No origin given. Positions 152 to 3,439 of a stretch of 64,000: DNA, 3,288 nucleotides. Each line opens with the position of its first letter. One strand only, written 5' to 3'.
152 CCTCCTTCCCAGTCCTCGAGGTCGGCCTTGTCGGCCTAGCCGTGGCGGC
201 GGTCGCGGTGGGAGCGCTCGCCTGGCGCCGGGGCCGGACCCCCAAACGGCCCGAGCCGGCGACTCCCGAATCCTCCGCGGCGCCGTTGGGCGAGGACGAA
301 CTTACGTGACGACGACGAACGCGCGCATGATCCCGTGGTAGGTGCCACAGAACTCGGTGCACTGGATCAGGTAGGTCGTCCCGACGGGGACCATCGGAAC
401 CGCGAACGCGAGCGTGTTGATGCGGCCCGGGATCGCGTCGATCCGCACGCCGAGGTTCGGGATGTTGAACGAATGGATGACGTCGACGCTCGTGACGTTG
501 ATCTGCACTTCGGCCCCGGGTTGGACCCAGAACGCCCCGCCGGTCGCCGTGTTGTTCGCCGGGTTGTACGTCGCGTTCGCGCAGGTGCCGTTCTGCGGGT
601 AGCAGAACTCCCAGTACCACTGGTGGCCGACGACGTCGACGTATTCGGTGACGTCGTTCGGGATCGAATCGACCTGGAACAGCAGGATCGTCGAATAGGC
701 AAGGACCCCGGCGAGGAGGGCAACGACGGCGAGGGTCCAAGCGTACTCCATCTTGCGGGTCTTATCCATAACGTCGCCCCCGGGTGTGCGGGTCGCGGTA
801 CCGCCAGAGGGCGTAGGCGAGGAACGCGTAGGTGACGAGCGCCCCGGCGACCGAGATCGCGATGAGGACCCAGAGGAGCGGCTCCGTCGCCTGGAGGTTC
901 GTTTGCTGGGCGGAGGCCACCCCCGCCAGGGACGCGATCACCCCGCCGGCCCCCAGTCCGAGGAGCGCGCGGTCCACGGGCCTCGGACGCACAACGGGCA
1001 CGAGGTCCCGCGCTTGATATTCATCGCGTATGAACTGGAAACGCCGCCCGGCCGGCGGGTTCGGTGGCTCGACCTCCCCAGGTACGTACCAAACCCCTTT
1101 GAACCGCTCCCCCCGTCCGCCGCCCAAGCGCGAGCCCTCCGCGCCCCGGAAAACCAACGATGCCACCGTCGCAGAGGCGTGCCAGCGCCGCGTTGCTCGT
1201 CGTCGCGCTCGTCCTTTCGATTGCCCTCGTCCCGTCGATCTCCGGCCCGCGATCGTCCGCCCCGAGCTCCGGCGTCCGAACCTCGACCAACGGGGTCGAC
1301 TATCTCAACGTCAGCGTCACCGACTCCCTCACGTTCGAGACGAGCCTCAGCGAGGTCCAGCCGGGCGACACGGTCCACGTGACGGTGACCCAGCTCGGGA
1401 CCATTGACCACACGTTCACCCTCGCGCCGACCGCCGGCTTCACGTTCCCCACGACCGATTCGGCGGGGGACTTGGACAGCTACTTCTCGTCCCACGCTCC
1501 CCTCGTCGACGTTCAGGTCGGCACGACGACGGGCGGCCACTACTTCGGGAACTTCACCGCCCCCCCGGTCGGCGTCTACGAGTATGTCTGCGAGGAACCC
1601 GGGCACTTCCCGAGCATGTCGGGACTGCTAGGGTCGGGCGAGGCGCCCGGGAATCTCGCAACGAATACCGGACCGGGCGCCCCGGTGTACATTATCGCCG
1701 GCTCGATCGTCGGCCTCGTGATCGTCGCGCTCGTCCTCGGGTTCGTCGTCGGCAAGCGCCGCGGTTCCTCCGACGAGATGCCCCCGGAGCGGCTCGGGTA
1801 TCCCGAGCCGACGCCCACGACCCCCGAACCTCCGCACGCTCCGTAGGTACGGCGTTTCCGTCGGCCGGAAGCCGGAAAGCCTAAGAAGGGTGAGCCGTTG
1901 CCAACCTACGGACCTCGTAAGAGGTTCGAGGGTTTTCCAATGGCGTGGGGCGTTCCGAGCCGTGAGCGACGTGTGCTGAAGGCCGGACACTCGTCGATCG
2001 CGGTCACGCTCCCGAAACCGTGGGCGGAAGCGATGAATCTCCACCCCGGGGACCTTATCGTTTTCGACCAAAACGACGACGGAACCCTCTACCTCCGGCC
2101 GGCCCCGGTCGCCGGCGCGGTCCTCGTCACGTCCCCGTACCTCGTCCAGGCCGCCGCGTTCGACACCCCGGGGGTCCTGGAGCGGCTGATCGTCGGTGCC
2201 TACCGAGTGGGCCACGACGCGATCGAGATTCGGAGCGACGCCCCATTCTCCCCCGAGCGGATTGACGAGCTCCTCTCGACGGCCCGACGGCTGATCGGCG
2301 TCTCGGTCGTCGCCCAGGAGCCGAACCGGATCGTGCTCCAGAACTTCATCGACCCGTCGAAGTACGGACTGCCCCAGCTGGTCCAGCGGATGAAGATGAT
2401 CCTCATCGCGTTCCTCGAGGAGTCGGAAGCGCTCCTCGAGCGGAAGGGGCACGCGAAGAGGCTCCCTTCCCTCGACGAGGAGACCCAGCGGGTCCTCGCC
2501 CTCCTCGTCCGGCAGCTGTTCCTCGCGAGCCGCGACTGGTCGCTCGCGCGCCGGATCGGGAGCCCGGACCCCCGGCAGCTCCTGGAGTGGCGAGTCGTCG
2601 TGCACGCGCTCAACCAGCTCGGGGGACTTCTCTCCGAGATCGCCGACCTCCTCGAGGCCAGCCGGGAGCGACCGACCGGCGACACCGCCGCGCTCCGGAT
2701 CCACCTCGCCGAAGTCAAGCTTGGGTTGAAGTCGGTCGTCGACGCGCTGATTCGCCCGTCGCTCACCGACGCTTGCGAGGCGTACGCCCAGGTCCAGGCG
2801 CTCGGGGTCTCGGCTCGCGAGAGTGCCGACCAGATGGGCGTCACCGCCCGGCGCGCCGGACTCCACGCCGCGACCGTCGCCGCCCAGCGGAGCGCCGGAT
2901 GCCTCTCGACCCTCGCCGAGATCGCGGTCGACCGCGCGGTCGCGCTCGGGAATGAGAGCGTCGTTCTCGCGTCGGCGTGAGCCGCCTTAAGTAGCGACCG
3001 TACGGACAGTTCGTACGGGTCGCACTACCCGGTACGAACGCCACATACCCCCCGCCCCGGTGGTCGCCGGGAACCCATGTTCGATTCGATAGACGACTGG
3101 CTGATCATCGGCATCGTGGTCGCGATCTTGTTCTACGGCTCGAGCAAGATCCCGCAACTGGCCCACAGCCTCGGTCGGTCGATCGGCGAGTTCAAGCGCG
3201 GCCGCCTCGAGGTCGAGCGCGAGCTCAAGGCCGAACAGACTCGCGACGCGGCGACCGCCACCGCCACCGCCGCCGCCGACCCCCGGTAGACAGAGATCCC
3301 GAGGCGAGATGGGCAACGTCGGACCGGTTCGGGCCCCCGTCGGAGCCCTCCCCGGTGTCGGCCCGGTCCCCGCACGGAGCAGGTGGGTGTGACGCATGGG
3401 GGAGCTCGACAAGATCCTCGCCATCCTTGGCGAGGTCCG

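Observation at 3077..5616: Tat translocase genes embedded in the respiratory operon and translationally coupled to their likely substrate (Rieske protein)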

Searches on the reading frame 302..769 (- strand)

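Call 11: search_protein_families(library=pfam, proteins=[window:302-769:-], max_evalue=10)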
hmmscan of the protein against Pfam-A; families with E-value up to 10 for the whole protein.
window:302-769:- (155 aa): 1 family
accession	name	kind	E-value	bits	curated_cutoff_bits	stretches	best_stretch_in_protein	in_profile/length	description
PF00116.26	COX2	-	3.3e-19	69.4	22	1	44-150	3-115/120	Cytochrome C oxidase subunit II, periplasmic domain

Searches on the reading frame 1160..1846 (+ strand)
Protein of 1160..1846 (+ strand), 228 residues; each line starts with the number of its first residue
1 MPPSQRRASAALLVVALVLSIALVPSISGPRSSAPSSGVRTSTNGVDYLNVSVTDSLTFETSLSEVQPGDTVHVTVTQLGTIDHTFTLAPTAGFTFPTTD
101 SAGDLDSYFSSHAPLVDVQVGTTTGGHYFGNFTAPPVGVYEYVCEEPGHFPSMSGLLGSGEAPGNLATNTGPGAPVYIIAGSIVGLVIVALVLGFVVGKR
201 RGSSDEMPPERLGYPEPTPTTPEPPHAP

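Call 3: search_protein_families(library=pfam, proteins=[window:1160-1846:+], max_evalue=0.01)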
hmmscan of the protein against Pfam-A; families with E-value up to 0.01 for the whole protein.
window:1160-1846:+ (228 aa): 0 families

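Call 11: search_protein_families(library=pfam, proteins=[window:1160-1846:+], max_evalue=10)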
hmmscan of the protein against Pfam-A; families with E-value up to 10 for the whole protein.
window:1160-1846:+ (228 aa): 2 families
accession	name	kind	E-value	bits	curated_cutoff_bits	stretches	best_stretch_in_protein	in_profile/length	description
PF00127.26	Copper-bind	-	0.016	16.1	21.2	1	54-156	9-95/99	Copper binding proteins, plastocyanin/azurin family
PF20087.4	DUF6479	-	0.073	14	25.4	1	178-223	20-62/120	Family of unknown function (DUF6479)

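Call 12: search_protein_families(library=ncbifam, proteins=[window:1160-1846:+], max_evalue=1)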
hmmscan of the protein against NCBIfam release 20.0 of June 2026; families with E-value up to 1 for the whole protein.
window:1160-1846:+ (228 aa): 4 families
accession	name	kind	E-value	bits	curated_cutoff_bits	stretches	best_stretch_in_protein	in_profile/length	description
NF053514.2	JUQZ_fam_ocin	equivalog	0.0041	17.4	40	1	7-69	3-67/107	BLB8/JUQZ-1 family protein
TIGR03095.1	rusti_cyanin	equivalog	0.091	12.9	146.7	1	65-150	55-137/148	rusticyanin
NF051440.1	CuResCopIPSEAE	equivalog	0.093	12.5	280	1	14-90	11-83/180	copper-resistant cuproprotein CopI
NF051431.1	Rv0361_Cterm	subfamily_domain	0.22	11.7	37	0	178-206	6-36/140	Rv0361 family membrane protein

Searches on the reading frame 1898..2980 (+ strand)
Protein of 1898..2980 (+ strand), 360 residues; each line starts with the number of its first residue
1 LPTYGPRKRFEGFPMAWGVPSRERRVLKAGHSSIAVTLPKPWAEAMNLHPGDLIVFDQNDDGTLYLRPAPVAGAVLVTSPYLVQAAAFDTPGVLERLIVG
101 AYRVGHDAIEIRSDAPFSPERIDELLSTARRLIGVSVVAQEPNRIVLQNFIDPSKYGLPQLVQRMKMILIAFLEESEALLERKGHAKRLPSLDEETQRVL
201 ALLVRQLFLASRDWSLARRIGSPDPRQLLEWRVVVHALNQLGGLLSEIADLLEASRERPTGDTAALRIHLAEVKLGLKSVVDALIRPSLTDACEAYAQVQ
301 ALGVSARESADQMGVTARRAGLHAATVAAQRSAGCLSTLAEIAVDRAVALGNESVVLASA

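Call 3: search_protein_families(library=pfam, proteins=[window:1898-2980:+], max_evalue=0.01)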
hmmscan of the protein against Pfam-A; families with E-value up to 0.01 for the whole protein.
window:1898-2980:+ (360 aa): 1 family
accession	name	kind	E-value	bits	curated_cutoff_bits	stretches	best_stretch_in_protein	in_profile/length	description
PF04014.23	MazE_antitoxin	-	3.8e-10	40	24.7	1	30-69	4-43/48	Antidote-toxin recognition MazE, bacterial antitoxin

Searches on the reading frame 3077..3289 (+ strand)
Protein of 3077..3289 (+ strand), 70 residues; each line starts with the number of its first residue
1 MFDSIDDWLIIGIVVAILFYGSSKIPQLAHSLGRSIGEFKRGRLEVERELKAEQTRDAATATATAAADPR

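Call 3: search_protein_families(library=pfam, proteins=[window:3077-3289:+], max_evalue=0.01)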
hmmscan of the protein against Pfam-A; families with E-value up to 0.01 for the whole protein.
window:3077-3289:+ (70 aa): 1 family
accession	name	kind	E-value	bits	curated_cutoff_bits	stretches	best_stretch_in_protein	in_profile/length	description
PF02416.21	TatA_B_E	-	1.7e-11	43.6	21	1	4-54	2-51/53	mttA/Hcf106 family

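Call 12: search_protein_families(library=ncbifam, proteins=[window:3077-3289:+], max_evalue=1)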
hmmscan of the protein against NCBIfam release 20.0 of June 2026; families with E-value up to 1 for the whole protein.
window:3077-3289:+ (70 aa): 20 families
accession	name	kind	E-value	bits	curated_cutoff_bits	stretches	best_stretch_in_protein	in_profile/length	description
TIGR01411.1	tatAE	subfamily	1.2e-15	56.8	53.9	1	2-48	2-46/47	twin-arginine translocase TatA/TatE family subunit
NF001854.0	PRK00575.1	equivalog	7e-09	36.3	72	1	7-65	8-61/94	Sec-independent protein translocase subunit TatA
NF011430.0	PRK14861.1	subfamily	2.2e-08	33.5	62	1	9-55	10-56/61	twin arginine translocase protein A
NF001940.0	PRK00720.1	equivalog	1.5e-07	31.4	83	1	4-65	5-64/78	twin-arginine translocase TatA/TatE family subunit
NF011429.0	PRK14857.1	equivalog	3.8e-07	30.4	77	1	11-65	13-67/91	TatA/E family twin arginine-targeting protein translocase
NF002813.0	PRK02958.1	equivalog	2e-06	27.9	83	1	4-62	5-62/73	Sec-independent protein translocase subunit TatA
NF002922.0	PRK03554.1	equivalog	2.3e-05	24.9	125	1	5-68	6-66/89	Sec-independent protein translocase subunit TatA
NF003393.0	PRK04561.1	equivalog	7e-05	22.7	104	1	4-64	5-62/75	twin arginine translocase protein A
NF002448.0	PRK01614.1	equivalog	0.00014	22.1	83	1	4-63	5-62/85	Sec-independent protein translocase subunit TatA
NF001681.0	PRK00442.1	equivalog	0.00016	22.4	102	1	6-62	7-64/92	twin-arginine translocase TatA/TatE family subunit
NF002500.0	PRK01833.1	equivalog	0.00034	20.9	115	1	4-62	5-62/74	Sec-independent protein translocase subunit TatA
NF003396.0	PRK04598.1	equivalog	0.0016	18.8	121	1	4-59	5-57/81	Sec-independent protein translocase subunit TatA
NF002377.0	PRK01371.1-4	equivalog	0.0024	18.2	96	1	2-53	2-53/119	sec-independent translocase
TIGR01410.1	tatB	equivalog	0.0025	18.3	56.5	1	10-54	9-53/80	Sec-independent protein translocase protein TatB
NF002402.0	PRK01470.1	equivalog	0.0056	16.2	71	1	4-42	4-41/53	twin arginine translocase protein A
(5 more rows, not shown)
